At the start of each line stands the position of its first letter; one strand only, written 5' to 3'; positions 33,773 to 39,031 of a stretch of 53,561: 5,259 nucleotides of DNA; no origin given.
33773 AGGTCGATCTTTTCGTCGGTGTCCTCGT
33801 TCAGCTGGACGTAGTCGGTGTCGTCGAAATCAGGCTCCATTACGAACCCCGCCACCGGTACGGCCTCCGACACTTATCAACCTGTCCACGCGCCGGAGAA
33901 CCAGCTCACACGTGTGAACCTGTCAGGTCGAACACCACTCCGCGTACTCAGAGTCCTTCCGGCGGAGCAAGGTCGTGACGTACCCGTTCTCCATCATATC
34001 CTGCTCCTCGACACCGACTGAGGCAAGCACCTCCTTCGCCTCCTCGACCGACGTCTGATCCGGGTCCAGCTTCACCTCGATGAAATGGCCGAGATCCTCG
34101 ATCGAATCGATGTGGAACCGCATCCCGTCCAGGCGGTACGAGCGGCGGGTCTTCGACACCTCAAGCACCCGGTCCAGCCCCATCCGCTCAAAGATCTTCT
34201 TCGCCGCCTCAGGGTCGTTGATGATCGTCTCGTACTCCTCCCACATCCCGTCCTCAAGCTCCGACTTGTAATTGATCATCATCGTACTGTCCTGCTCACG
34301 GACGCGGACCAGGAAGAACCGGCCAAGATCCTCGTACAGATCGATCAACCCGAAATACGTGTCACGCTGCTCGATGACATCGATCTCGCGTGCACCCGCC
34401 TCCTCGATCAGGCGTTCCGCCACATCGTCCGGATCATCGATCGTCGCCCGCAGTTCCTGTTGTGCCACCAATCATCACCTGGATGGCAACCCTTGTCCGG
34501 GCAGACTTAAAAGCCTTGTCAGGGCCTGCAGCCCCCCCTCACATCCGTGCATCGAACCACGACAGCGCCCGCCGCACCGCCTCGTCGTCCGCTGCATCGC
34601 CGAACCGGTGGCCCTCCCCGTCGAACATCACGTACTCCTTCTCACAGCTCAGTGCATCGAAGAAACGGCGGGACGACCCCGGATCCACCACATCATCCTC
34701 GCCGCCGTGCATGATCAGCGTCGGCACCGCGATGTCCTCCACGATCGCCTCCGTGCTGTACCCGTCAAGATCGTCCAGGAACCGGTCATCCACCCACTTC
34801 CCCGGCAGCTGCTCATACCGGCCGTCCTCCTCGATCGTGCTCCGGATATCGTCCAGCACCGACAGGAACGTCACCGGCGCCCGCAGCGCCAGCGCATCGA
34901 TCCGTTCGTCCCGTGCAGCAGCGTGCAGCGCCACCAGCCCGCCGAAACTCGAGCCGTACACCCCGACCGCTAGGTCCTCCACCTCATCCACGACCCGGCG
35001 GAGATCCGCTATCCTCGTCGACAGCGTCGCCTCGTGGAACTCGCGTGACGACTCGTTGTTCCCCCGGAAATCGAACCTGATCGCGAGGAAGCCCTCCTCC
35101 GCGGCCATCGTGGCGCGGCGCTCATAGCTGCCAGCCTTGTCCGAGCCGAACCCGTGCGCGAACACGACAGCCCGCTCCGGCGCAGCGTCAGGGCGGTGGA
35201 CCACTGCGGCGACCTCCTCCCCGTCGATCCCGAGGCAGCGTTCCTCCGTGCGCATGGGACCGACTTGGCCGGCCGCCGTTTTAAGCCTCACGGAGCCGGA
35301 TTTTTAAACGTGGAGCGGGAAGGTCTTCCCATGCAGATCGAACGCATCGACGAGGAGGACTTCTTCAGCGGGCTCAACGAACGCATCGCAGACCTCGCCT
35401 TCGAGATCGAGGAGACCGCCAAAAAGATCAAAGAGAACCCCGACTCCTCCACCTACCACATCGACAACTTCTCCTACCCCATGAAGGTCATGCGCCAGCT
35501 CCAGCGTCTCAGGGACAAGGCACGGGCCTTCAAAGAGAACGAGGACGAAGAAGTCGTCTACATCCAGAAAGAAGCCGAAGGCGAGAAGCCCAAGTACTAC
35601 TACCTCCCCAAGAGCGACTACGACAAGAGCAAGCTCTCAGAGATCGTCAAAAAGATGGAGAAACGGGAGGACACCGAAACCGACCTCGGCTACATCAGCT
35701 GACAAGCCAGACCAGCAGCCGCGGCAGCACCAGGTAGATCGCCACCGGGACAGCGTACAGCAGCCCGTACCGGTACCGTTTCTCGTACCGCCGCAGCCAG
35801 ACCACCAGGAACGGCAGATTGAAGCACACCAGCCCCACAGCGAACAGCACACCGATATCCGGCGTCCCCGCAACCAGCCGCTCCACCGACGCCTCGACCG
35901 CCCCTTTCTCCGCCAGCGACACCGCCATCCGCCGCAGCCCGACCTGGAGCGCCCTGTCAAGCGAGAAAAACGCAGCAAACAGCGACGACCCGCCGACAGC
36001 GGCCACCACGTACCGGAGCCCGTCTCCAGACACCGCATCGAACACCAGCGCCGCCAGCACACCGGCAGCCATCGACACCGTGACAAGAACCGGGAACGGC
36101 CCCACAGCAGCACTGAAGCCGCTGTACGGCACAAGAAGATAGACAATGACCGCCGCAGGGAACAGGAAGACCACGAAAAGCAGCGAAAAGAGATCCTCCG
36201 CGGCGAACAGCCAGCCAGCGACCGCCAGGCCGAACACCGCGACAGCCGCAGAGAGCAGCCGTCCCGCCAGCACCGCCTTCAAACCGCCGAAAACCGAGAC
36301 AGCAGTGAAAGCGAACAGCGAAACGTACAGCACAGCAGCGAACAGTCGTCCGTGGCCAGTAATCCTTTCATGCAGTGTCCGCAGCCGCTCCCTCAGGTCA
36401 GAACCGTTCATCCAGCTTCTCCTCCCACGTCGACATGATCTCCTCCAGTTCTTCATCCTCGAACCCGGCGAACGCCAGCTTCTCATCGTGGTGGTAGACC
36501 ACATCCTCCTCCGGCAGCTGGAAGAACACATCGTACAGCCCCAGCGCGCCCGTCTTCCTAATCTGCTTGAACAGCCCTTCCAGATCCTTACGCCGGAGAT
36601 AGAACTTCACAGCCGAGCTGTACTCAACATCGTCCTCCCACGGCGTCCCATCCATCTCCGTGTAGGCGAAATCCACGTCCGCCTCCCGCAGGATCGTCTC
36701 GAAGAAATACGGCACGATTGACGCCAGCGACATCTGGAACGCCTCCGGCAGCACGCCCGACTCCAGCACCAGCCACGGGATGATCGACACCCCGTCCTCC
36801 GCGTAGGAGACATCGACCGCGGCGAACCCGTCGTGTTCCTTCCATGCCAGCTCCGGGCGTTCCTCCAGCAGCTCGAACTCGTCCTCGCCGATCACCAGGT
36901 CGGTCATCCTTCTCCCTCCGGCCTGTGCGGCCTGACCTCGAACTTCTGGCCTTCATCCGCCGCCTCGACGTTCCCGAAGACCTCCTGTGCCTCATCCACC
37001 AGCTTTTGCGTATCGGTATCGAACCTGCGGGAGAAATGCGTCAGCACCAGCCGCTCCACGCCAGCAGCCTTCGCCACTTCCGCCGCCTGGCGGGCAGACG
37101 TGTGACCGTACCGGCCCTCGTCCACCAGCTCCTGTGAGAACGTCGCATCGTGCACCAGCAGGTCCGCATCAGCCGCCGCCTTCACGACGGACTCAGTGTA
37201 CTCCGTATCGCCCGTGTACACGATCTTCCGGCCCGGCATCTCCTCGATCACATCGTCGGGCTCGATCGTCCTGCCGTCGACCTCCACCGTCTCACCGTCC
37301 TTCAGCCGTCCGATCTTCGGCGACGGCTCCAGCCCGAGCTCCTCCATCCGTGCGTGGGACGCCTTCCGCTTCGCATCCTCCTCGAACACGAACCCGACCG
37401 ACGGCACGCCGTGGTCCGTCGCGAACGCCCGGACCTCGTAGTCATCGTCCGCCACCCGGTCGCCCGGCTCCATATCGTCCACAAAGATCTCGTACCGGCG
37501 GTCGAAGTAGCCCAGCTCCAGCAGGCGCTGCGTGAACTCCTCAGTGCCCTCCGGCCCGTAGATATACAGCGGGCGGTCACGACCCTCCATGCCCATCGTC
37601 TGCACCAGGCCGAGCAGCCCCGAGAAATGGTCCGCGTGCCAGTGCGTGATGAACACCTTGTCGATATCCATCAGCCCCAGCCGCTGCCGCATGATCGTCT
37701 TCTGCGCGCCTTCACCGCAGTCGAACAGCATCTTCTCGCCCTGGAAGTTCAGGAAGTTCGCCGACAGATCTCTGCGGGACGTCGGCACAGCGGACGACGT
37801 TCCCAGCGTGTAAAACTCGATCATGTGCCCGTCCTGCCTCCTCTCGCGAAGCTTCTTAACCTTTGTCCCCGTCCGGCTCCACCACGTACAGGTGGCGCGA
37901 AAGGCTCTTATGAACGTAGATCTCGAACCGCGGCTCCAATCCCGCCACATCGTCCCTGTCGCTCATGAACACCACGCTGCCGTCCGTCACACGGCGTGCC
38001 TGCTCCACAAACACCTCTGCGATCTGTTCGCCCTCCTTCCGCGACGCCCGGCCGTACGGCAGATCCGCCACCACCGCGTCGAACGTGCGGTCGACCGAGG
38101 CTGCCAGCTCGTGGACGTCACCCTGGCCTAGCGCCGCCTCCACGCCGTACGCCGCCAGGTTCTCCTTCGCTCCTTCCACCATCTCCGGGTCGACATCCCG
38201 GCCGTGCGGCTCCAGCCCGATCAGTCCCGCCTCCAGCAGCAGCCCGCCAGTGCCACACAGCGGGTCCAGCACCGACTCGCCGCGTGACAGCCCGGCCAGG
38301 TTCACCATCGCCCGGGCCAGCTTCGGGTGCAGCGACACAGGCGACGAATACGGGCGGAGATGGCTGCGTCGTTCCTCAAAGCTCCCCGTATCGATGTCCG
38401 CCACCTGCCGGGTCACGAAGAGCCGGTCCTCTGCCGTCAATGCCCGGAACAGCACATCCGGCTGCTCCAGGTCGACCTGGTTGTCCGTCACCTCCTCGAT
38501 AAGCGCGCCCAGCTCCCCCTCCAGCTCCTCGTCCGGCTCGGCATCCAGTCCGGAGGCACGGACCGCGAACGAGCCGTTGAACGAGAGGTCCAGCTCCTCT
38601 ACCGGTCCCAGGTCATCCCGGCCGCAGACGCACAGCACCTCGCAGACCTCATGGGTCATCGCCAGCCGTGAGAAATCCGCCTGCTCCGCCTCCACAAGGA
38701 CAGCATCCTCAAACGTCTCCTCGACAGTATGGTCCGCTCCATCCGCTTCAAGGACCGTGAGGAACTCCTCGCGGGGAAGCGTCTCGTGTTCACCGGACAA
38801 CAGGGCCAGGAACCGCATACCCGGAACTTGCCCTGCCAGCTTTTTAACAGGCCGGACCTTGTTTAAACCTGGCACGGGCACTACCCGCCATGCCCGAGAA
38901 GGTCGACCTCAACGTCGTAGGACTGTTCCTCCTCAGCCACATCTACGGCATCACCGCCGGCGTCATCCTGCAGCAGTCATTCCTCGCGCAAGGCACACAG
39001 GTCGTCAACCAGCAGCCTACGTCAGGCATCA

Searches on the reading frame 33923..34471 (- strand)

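Call 40: search_protein_families(library=pfam, max_evalue=0.00001, proteins=[window:33923-34471:-])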
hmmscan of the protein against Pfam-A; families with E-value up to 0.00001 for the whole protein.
window:33923-34471:- (182 aa): 1 family
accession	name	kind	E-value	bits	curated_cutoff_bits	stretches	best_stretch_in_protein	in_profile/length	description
PF01928.26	CYTH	-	5.2e-15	56.2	23.2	1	14-160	15-175/179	CYTH domain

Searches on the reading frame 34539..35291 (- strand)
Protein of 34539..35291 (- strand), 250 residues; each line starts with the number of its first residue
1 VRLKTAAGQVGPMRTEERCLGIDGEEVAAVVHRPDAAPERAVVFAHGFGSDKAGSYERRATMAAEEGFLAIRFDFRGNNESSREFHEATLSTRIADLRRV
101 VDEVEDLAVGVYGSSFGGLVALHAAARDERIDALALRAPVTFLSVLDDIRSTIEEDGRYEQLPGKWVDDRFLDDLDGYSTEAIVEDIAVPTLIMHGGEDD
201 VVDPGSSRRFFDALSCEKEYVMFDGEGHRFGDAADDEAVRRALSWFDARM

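Call 40: search_protein_families(library=pfam, max_evalue=0.00001, proteins=[window:34539-35291:-])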
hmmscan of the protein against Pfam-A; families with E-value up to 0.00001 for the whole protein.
window:34539-35291:- (250 aa): 8 families
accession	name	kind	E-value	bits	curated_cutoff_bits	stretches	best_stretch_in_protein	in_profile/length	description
PF12146.15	Hydrolase_4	-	2.3e-22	79.9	27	2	37-141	2-111/239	Serine aminopeptidase, S33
PF00326.27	Peptidase_S9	-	1.7e-17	64.1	22.6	1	57-248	4-208/213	Prolyl oligopeptidase family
PF00561.26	Abhydrolase_1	-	9.7e-16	58.6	25.8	1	41-172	2-129/245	alpha/beta hydrolase fold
PF12697.13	Abhydrolase_6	-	6.3e-11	43.8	26.3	1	42-232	1-208/217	Alpha/beta hydrolase family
PF02129.25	Peptidase_S15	-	1.3e-08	35.3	23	1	23-139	1-128/262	X-Pro dipeptidyl-peptidase (S15 family)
PF05448.18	AXE1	-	2.3e-07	30.3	21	1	93-234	162-309/321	Acetyl xylan esterase (AXE1)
PF12740.14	PETase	-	1e-06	28.8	28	0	180-246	160-229/263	PET hydrolase-like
PF01738.24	DLH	-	1.9e-06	28.1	21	0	28-135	2-125/217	Dienelactone hydrolase family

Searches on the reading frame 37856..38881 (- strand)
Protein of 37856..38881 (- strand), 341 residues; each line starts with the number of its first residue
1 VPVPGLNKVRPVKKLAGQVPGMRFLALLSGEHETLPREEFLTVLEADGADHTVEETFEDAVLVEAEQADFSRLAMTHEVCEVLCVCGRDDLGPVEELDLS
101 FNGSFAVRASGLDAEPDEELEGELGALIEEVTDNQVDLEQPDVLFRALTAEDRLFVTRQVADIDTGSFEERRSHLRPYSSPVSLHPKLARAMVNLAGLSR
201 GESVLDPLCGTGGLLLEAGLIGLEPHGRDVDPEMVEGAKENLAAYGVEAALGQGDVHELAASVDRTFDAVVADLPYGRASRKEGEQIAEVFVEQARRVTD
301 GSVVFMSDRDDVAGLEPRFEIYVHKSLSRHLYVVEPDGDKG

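Call 40: search_protein_families(library=pfam, max_evalue=0.00001, proteins=[window:37856-38881:-])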
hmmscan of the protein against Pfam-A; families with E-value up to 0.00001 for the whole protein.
window:37856-38881:- (341 aa): 4 families
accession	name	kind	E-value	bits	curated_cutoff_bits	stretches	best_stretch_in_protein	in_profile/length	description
PF01170.24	UPF0020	-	2.5e-26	93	22.3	1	175-306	3-165/197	RMKL-like, methyltransferase domain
PF13649.12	Methyltransf_25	-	2.9e-08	34.7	27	1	204-272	1-70/97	Methyltransferase domain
PF13847.12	Methyltransf_31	-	1.7e-07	31.5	27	1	199-306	2-109/145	Methyltransferase domain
PF02384.22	N6_Mtase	-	6.1e-06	26.2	20.4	0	188-282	34-140/311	N-6 DNA Methylase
